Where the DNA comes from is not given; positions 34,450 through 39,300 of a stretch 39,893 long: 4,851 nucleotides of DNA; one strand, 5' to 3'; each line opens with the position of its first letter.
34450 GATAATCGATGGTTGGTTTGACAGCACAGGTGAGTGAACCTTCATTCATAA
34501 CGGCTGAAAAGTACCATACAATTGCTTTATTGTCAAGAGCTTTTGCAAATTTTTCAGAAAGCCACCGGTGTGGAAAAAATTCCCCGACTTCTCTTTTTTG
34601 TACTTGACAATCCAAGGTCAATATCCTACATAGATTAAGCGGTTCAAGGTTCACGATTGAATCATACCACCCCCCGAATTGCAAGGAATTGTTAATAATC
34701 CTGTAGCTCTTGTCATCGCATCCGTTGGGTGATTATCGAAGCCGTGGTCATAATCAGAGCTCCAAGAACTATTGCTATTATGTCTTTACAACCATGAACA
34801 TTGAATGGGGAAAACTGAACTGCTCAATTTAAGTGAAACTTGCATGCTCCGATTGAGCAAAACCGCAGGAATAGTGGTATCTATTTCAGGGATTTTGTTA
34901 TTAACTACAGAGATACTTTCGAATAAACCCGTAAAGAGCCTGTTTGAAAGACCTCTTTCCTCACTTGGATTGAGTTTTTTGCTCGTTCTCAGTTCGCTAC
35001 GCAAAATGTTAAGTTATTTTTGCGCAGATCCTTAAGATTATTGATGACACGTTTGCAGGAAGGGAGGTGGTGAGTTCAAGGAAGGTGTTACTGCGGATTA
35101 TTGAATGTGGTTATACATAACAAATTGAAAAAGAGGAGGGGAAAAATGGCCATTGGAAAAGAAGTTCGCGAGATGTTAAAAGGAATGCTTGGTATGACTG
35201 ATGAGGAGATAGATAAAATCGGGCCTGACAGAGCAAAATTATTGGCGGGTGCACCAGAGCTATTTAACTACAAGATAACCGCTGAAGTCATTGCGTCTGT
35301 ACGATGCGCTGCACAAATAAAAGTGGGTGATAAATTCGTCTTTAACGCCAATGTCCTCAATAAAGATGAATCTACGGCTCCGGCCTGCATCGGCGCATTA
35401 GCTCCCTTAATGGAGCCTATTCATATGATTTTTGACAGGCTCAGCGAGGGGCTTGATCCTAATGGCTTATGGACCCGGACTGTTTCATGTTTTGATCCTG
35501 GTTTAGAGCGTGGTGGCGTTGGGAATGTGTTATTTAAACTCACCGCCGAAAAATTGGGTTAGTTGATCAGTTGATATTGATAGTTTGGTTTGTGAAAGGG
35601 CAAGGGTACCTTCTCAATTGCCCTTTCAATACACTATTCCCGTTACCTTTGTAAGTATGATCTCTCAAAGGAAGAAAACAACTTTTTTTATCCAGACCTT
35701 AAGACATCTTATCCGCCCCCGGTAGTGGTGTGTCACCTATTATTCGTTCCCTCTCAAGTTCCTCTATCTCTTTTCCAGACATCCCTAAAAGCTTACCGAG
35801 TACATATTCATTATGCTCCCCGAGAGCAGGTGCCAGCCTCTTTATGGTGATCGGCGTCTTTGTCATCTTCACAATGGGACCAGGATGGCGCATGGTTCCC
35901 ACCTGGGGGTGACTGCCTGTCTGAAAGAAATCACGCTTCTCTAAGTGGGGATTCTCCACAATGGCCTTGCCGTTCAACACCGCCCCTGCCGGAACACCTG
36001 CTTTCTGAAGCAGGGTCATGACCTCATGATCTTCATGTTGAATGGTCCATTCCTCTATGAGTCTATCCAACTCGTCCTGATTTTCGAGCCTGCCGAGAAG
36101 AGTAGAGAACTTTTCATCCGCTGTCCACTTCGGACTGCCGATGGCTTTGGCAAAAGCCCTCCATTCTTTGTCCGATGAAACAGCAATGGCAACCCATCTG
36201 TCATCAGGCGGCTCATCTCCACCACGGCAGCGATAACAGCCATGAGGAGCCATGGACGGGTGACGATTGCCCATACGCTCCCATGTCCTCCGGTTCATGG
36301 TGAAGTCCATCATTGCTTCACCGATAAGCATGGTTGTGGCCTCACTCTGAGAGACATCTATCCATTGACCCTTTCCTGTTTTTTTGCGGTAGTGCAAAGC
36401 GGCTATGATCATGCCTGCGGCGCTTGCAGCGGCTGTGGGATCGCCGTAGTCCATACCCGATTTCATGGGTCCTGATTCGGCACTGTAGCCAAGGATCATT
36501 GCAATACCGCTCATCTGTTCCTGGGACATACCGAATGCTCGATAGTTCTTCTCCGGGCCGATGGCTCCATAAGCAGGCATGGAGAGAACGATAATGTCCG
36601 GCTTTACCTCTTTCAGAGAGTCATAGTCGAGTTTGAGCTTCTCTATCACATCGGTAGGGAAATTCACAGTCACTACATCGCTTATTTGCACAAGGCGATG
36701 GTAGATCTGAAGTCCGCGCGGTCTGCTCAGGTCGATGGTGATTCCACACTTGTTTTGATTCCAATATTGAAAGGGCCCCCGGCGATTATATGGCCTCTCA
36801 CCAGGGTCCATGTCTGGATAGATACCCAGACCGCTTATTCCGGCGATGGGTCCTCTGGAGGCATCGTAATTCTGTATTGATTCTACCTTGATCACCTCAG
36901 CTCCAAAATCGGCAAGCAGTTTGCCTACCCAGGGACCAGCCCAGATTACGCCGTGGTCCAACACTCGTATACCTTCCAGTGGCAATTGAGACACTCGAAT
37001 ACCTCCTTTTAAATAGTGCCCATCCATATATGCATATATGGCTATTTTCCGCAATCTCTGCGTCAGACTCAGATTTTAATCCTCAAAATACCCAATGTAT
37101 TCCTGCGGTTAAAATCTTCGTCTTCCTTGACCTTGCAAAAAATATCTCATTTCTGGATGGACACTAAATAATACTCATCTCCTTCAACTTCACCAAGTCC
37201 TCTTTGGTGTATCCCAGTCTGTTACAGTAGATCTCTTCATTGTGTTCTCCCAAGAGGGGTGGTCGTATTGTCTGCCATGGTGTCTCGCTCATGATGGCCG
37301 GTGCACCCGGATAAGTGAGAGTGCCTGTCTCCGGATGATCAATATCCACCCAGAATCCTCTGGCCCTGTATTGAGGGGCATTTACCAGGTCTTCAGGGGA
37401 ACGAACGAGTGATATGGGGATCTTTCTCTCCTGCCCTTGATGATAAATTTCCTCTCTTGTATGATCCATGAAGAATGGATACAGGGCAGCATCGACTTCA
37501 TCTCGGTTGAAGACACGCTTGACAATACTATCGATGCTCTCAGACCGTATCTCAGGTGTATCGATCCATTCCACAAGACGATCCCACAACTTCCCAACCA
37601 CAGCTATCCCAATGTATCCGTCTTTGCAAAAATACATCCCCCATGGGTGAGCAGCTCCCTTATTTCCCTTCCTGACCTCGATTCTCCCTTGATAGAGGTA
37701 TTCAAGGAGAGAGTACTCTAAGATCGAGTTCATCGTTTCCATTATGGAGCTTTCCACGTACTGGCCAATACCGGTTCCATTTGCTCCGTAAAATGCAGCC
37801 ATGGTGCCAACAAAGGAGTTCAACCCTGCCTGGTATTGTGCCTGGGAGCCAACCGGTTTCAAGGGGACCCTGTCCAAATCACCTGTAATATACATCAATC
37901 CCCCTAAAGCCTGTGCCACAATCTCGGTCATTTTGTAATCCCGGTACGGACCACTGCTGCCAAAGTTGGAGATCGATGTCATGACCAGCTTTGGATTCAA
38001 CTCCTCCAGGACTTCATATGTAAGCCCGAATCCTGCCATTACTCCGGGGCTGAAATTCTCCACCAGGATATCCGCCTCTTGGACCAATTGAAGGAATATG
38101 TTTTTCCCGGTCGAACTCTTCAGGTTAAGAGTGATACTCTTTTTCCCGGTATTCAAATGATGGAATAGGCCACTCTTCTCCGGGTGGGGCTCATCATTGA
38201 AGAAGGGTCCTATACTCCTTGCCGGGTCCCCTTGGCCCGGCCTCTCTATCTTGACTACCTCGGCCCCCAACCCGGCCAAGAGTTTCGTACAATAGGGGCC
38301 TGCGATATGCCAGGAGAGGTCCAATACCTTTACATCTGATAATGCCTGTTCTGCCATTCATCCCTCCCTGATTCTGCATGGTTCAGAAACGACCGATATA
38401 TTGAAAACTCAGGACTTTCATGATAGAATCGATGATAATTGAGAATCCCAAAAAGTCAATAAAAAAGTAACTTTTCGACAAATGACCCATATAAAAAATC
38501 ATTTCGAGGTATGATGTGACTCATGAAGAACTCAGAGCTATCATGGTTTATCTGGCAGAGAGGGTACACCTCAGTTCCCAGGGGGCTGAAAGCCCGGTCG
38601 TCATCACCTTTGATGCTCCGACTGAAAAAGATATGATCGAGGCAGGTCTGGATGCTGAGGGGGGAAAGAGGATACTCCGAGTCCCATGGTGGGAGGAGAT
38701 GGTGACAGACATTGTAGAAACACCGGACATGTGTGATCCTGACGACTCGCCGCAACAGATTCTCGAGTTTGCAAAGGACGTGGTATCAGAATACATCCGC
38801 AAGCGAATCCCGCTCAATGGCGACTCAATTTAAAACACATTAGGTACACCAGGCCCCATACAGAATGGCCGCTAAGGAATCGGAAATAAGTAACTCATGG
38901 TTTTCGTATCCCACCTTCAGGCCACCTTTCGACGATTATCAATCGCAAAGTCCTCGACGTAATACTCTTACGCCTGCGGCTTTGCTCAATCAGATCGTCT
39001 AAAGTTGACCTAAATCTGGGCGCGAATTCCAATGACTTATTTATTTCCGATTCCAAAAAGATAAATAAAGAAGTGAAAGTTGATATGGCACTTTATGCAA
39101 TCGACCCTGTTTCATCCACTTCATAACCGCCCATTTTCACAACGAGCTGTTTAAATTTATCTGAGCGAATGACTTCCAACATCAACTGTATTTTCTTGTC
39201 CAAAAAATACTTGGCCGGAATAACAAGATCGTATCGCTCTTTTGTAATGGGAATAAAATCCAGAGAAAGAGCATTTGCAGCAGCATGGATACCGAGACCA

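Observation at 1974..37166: A ~150-bp MITE-like element with ~20-25-bp terminal inverted repeats, 5 copies plus a fragment in 40 kb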

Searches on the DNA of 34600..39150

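Call 87: search_rna_families(source=window, start=34600, end=39150, threshold=evalue, max_evalue=1)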
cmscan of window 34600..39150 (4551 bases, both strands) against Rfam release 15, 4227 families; matches with E-value up to 1: 0.
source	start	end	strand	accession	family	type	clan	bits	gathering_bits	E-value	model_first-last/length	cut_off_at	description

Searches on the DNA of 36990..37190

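Call 78: search_rna_families(source=window, start=36990, end=37190, threshold=evalue, max_evalue=10)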
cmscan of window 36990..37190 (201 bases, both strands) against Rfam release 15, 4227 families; matches with E-value up to 10: 6.
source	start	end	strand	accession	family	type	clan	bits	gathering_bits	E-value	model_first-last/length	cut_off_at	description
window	37108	37188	-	RF01198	snoR69Y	Gene; snRNA; snoRNA; CD-box;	CL00051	17.2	45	1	1-99/99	no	Small nucleolar RNA snoR69Y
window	37149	37188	-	RF00355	snoR28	Gene; snRNA; snoRNA; CD-box;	-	13.6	45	7.9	1-78/78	no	Small nucleolar RNA snoR28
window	37063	37091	-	RF00440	SNORD37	Gene; snRNA; snoRNA; CD-box;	-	12.7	45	6.6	38-63/65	no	Small nucleolar RNA SNORD37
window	36990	37018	-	RF01867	CC2171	Gene; sRNA;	-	12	75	1.4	1-29/159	3'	caulobacter sRNA CC2171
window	37063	37179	-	RF01846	Fungi_U3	Gene; snRNA; snoRNA; CD-box;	CL00100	11.9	95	0.54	83-269/274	no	Fungal small nucleolar RNA U3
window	36998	37097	+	RF02091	DAOA-AS1_2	Gene; lncRNA;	-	9.6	43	1.9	93-205/205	no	DAOA antisense RNA 1 conserved region 2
